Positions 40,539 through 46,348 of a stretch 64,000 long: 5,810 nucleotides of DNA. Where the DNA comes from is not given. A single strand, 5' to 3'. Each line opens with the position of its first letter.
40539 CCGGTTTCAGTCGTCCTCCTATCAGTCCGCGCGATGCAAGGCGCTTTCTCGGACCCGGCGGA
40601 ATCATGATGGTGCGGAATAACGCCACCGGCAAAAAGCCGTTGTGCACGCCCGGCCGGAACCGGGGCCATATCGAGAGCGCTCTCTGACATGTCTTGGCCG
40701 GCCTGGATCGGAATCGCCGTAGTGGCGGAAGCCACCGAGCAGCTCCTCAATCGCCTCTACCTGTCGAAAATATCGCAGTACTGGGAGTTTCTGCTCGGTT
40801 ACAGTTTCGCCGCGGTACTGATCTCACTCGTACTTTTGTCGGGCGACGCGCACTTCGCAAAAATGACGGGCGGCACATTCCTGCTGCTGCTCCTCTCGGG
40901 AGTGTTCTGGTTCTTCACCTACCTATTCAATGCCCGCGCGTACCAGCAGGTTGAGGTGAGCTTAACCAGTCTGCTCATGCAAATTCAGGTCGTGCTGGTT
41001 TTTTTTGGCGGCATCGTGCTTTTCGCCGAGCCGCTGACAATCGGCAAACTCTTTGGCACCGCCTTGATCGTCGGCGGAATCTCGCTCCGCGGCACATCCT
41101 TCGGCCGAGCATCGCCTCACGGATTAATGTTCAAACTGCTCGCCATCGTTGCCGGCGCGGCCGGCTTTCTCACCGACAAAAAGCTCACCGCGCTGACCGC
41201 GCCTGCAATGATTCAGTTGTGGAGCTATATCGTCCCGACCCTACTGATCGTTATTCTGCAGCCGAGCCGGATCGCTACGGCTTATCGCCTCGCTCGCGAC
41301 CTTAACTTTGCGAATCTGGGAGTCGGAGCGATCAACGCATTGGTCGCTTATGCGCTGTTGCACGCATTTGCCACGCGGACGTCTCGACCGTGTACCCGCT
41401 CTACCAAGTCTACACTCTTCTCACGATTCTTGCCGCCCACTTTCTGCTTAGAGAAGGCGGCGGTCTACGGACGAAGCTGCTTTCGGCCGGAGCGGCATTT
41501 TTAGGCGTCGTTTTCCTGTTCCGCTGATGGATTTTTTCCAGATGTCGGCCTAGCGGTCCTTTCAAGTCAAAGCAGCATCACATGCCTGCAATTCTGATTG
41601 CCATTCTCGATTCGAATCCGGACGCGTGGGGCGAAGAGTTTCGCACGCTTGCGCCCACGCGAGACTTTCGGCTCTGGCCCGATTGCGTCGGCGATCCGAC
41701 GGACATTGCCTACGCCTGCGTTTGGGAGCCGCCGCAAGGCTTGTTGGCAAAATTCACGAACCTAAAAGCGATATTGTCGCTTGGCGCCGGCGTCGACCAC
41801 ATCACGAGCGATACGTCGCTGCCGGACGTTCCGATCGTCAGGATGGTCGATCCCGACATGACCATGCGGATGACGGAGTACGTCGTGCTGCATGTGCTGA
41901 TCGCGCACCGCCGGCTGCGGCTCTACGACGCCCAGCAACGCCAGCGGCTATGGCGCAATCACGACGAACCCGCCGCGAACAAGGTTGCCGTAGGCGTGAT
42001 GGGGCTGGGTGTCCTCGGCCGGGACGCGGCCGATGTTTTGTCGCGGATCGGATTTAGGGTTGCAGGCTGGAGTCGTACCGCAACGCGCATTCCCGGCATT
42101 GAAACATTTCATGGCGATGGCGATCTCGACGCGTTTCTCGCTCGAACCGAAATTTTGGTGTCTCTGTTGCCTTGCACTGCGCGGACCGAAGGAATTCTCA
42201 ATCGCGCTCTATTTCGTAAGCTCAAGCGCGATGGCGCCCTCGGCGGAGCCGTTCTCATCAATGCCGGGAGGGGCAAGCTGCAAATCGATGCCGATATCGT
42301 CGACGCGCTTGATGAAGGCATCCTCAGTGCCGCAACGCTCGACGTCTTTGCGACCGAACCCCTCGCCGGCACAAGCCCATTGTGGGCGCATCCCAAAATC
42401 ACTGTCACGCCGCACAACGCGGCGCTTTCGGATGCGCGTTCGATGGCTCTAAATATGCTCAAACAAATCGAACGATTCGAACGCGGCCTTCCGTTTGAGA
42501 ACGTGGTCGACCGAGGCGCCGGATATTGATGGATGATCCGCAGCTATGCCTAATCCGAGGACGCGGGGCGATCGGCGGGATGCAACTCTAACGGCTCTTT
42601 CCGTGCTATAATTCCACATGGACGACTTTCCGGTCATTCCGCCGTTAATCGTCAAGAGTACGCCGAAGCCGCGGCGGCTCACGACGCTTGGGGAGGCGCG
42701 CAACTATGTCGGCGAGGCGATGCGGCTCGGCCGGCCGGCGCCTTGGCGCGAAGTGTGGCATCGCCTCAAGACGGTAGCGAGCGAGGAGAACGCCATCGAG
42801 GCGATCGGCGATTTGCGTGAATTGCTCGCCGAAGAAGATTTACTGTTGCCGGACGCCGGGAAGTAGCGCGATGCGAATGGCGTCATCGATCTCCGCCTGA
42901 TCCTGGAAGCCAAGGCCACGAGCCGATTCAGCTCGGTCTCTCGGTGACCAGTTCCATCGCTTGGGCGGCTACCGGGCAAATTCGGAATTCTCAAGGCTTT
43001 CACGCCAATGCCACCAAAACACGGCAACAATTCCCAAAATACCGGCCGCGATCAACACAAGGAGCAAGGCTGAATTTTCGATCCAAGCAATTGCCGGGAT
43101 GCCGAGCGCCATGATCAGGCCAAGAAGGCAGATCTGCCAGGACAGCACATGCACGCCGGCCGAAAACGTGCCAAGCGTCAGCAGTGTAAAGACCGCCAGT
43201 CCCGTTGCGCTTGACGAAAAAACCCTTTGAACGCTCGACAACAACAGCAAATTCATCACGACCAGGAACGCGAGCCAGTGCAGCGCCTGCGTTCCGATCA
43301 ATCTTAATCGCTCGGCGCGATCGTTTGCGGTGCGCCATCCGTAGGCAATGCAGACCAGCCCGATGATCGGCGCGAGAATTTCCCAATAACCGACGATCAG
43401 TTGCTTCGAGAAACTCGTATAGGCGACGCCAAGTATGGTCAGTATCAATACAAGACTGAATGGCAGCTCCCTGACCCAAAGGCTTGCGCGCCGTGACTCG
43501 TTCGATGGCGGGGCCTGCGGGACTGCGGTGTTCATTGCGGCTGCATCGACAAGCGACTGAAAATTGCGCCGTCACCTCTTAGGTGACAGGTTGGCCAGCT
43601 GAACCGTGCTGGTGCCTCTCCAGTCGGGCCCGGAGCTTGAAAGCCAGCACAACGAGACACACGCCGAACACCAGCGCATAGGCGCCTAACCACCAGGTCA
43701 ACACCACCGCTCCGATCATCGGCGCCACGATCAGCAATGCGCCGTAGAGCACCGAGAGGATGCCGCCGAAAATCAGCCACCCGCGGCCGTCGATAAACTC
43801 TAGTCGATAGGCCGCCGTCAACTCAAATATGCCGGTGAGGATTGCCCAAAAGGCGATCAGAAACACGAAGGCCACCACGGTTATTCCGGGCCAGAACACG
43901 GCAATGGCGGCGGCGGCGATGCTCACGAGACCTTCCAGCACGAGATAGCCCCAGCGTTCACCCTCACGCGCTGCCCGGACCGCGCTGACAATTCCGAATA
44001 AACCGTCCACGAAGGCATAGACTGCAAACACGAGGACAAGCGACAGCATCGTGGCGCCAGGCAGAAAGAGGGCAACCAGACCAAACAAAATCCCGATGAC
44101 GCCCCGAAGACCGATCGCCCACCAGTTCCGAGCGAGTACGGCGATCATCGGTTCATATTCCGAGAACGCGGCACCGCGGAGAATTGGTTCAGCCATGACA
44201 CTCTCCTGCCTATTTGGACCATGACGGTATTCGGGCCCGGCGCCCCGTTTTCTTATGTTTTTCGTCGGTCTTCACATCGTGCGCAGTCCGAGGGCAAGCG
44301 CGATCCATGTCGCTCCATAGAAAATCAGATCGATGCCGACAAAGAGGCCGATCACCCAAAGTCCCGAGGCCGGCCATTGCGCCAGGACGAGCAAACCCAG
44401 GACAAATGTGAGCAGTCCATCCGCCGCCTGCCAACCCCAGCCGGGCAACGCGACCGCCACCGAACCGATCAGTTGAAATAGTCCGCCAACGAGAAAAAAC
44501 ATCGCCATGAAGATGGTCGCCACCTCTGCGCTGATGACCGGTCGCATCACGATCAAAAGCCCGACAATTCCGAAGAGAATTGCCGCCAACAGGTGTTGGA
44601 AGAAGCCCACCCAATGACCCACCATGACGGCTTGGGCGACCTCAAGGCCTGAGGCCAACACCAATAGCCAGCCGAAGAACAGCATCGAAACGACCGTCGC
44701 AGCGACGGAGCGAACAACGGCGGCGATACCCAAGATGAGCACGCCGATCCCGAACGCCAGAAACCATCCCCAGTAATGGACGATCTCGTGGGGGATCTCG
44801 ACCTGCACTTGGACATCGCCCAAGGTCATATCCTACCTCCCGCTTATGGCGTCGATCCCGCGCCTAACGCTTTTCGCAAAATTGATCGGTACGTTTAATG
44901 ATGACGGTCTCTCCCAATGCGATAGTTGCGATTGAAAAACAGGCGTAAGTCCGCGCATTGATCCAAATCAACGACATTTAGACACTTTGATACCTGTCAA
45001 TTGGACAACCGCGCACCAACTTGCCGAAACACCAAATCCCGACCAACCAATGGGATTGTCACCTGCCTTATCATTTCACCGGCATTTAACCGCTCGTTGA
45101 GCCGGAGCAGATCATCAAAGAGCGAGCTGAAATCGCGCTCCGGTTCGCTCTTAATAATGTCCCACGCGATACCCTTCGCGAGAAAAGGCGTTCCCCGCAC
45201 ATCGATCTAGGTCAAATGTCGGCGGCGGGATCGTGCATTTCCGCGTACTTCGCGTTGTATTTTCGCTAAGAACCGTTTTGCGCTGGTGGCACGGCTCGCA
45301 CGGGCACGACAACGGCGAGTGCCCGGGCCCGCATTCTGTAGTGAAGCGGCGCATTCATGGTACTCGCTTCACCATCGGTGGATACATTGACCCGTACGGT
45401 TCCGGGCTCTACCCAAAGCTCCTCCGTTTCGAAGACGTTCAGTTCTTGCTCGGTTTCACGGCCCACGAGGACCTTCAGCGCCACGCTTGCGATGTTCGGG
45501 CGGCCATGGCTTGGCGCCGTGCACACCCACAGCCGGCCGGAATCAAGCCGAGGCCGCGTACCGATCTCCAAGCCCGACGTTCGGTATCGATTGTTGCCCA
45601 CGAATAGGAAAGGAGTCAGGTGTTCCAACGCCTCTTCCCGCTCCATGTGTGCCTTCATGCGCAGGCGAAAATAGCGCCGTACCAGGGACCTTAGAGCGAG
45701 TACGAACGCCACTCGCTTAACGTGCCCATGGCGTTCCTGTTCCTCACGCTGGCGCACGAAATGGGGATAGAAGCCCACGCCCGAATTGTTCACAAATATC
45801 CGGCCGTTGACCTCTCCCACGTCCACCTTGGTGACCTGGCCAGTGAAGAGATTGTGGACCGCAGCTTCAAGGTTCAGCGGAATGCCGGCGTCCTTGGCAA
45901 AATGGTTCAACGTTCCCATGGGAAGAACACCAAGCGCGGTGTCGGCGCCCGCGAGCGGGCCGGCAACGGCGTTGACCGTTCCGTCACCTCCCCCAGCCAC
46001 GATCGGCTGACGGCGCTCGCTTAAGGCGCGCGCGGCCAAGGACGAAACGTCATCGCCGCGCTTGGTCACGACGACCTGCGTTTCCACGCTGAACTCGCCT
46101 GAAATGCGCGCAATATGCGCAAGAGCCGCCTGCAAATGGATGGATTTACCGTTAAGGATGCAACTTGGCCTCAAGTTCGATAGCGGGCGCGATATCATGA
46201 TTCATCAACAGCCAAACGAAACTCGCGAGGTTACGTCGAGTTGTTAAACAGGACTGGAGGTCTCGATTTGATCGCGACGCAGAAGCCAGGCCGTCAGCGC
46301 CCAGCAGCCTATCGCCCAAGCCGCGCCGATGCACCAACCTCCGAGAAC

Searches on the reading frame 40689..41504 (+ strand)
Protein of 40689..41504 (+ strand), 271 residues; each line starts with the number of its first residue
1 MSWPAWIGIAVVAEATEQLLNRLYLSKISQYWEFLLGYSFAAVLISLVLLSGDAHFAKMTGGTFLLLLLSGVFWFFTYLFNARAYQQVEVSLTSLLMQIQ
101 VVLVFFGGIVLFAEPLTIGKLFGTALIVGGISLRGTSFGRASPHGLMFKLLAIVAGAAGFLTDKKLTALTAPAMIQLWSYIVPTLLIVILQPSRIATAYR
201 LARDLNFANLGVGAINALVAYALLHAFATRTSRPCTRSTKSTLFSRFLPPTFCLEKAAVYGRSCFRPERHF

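Call 12: search_protein_families(library=pfam, proteins=[window:40689-41504:+])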
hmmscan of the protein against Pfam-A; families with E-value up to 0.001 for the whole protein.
window:40689-41504:+ (271 aa): 1 family
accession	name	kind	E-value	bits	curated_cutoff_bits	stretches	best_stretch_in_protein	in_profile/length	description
PF00892.27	EamA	-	1.2e-08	35.8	28.2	1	3-133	3-132/135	EamA-like transporter family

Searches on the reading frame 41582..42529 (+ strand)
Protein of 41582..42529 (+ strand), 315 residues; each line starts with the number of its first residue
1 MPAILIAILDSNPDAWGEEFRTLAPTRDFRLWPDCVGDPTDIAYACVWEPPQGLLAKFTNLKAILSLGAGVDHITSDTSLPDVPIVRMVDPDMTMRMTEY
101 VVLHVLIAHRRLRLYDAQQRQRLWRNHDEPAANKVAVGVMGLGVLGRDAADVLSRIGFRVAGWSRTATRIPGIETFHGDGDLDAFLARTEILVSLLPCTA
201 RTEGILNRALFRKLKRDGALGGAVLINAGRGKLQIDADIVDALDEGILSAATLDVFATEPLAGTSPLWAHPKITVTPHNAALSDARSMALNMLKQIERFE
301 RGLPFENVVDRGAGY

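Call 12: search_protein_families(library=pfam, proteins=[window:41582-42529:+])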
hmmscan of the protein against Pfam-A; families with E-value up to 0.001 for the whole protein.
window:41582-42529:+ (315 aa): 1 family
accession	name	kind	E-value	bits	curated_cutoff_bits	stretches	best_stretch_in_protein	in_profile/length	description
PF02826.25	2-Hacid_dh_C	-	2e-37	128.7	25.1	1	104-280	3-178/178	D-isomer specific 2-hydroxyacid dehydrogenase, NAD binding domain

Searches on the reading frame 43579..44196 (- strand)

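Call 12: search_protein_families(library=pfam, proteins=[window:43579-44196:-])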
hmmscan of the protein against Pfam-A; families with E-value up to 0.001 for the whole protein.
window:43579-44196:- (205 aa): 1 family
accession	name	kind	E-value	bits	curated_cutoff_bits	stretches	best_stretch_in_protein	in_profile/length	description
PF03729.18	DUF308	-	2.3e-28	98.7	25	3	30-96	1-68/73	Short repeat of unknown function (DUF308)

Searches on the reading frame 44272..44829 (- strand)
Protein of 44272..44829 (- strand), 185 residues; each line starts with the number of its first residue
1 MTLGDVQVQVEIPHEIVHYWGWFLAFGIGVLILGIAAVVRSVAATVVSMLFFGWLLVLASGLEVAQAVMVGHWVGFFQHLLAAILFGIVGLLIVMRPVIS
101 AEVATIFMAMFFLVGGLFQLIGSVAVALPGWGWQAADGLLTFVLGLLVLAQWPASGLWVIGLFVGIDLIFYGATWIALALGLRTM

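Call 12: search_protein_families(library=pfam, proteins=[window:44272-44829:-])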
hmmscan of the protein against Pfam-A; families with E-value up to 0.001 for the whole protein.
window:44272-44829:- (185 aa): 1 family
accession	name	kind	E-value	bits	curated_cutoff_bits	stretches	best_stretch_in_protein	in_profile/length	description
PF03729.18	DUF308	-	6.3e-11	42.8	25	2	82-149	2-72/73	Short repeat of unknown function (DUF308)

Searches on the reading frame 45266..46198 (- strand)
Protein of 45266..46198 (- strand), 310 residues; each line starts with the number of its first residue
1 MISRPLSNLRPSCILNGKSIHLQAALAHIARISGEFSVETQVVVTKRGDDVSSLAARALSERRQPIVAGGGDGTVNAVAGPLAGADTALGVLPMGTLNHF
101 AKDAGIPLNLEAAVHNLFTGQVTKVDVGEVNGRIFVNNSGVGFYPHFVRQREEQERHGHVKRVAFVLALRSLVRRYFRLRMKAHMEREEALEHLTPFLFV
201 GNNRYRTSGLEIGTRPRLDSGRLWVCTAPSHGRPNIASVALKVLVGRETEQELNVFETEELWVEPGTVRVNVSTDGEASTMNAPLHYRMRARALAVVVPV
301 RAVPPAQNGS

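Call 12: search_protein_families(library=pfam, proteins=[window:45266-46198:-])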
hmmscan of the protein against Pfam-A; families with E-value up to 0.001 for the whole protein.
window:45266-46198:- (310 aa): 1 family
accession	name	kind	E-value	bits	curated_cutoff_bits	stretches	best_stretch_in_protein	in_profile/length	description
PF00781.29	DAGK_cat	-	9.4e-23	80.6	23.6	1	16-130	7-125/125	Diacylglycerol kinase catalytic domain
